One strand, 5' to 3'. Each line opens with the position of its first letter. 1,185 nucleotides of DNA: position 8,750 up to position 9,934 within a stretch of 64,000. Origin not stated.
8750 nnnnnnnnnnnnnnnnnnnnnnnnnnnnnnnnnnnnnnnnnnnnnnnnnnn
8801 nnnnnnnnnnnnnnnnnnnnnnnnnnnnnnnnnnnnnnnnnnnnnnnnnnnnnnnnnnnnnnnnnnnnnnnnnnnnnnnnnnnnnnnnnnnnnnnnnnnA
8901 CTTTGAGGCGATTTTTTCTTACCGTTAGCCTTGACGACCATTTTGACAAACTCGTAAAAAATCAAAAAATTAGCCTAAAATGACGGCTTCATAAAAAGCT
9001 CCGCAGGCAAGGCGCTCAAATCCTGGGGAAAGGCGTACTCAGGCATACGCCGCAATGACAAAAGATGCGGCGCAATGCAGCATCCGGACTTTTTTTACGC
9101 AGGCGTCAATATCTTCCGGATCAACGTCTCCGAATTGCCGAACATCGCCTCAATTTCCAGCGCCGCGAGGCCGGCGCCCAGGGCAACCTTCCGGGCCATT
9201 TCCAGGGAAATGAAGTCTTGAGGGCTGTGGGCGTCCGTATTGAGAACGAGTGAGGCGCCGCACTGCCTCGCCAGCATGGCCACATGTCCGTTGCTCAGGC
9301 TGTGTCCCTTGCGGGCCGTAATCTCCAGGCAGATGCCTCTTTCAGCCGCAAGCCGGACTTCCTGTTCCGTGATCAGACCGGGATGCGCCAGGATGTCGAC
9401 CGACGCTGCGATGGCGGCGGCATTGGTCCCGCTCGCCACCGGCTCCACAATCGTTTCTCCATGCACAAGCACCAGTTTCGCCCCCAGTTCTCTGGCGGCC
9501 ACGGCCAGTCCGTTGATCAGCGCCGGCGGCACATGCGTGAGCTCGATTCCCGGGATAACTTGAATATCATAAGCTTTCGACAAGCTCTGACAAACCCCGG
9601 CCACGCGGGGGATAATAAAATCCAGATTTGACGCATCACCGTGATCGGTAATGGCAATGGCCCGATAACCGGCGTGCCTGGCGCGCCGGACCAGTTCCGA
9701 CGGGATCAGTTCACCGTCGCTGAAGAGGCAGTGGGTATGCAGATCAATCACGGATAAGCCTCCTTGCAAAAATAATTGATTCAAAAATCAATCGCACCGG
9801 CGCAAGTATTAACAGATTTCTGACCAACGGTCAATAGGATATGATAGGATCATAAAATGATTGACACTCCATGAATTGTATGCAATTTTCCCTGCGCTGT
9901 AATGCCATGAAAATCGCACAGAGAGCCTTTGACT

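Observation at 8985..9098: Family-2 palindromic repeat element (three copies in the window), which looks like a long bidirectional terminator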

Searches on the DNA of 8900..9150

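Call 29: search_rna_families(source=window, start=8900, end=9150, threshold=evalue, max_evalue=10)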
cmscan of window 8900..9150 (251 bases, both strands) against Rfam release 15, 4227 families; matches with E-value up to 10: 1.
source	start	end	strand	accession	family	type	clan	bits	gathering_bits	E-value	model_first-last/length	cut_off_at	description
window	9101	9150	-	RF02720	sca_ncR21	Gene; snRNA; snoRNA; scaRNA;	-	15.7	113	5.9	63-113/113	5'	Small Cajal body specific RNA ncR21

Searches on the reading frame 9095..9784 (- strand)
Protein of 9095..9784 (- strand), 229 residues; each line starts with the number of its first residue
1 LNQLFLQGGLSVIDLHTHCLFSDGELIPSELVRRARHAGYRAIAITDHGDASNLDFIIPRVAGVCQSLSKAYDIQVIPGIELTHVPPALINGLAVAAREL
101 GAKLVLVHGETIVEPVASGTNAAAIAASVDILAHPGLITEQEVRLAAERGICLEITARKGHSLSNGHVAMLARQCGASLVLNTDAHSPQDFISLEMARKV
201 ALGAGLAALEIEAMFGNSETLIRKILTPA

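Call 15: find_encoding_contigs(protein=window:9095-9784:-, flank=10000, max_places=10)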
Protein window:9095-9784:- (229 aa): no gene with exactly this product is on record in the collection.

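Call 73: find_homologous_proteins(query=window:9095-9784:-, max_evalue=1e-40)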
Query window:9095-9784:- (229 aa): 7970 proteins with E <= 1e-40 among 8000 candidates; the best 120 are listed.
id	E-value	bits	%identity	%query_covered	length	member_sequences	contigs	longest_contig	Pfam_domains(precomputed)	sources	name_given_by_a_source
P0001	4.9e-140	482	99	100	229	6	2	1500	PF02811.27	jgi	jgi:histidinol phosphatase-like PHP family hydrolase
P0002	2.4e-125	434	89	99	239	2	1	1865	PF02811.27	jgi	jgi:histidinol phosphatase-like PHP family hydrolase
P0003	3.9e-125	434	89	99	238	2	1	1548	PF02811.27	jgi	jgi:putative hydrolase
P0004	2.3e-124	431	89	99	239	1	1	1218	PF02811.27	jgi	jgi:histidinol phosphatase-like PHP family hydrolase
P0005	1.1e-120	419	86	100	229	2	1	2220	PF02811.27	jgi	jgi:putative hydrolase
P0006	1.2e-120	419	91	94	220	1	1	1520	PF02811.27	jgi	-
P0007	1.9e-120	418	91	94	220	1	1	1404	PF02811.27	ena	-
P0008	1.1e-117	409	84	100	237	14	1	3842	PF02811.27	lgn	-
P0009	1.8e-116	405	90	94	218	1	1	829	PF01876.23,PF02811.27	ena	-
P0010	1.1e-114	400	87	94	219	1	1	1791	PF02811.27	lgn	-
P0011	8.5e-114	397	86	94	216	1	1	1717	PF02811.27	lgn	-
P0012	1.9e-113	396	87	94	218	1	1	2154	PF01876.23,PF02811.27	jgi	-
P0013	2.2e-113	395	87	94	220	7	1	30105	PF02811.27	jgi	jgi:histidinol phosphatase-like PHP family hydrolase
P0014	2.9e-113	395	87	94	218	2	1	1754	PF01876.23,PF02811.27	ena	-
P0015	2.3e-112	392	86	94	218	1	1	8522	PF01876.23,PF02811.27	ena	-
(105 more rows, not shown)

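Call 75: find_encoding_contigs(protein=P0002, flank=1500, max_places=2)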
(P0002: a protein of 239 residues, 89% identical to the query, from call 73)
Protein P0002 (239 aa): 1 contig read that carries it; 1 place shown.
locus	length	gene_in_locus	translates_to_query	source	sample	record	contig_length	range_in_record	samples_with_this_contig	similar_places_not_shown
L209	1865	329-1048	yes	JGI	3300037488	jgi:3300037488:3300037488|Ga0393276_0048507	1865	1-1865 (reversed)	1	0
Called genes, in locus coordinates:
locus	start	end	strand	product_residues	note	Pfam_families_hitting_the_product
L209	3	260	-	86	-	?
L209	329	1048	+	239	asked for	PF02811:PHP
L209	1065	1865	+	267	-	?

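Call 76: find_encoding_contigs(protein=P0005, flank=1500, max_places=2)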
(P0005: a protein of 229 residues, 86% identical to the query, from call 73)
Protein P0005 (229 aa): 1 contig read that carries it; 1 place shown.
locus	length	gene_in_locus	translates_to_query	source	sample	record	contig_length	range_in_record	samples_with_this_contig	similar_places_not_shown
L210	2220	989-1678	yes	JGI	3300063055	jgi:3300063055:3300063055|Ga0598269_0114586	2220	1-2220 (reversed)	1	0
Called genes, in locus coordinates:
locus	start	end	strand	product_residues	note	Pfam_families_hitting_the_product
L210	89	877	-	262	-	PF00378:ECH_1, PF16113:ECH_2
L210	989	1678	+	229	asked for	PF02811:PHP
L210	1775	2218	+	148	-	?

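Call 77: find_encoding_contigs(protein=P0008, flank=1500, max_places=2)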
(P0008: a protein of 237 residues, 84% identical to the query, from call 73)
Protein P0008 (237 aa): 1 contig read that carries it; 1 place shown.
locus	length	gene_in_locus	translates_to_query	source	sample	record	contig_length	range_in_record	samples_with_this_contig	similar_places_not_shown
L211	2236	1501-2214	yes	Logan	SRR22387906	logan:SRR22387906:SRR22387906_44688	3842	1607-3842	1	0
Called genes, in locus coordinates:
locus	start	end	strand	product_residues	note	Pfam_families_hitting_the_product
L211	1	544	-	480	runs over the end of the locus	PF02366:PMT, PF13231:PMT_2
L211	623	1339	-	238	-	PF00378:ECH_1, PF16113:ECH_2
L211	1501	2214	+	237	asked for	PF02811:PHP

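Call 80: search_protein_families(library=pfam, proteins=[window:9095-9784:-], max_evalue=0.00001)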
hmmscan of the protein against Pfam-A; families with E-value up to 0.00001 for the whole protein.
window:9095-9784:- (229 aa): 1 family
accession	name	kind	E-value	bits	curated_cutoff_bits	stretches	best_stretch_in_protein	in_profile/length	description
PF02811.25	PHP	-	1.6e-09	38.8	26.4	1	14-85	1-66/164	PHP domain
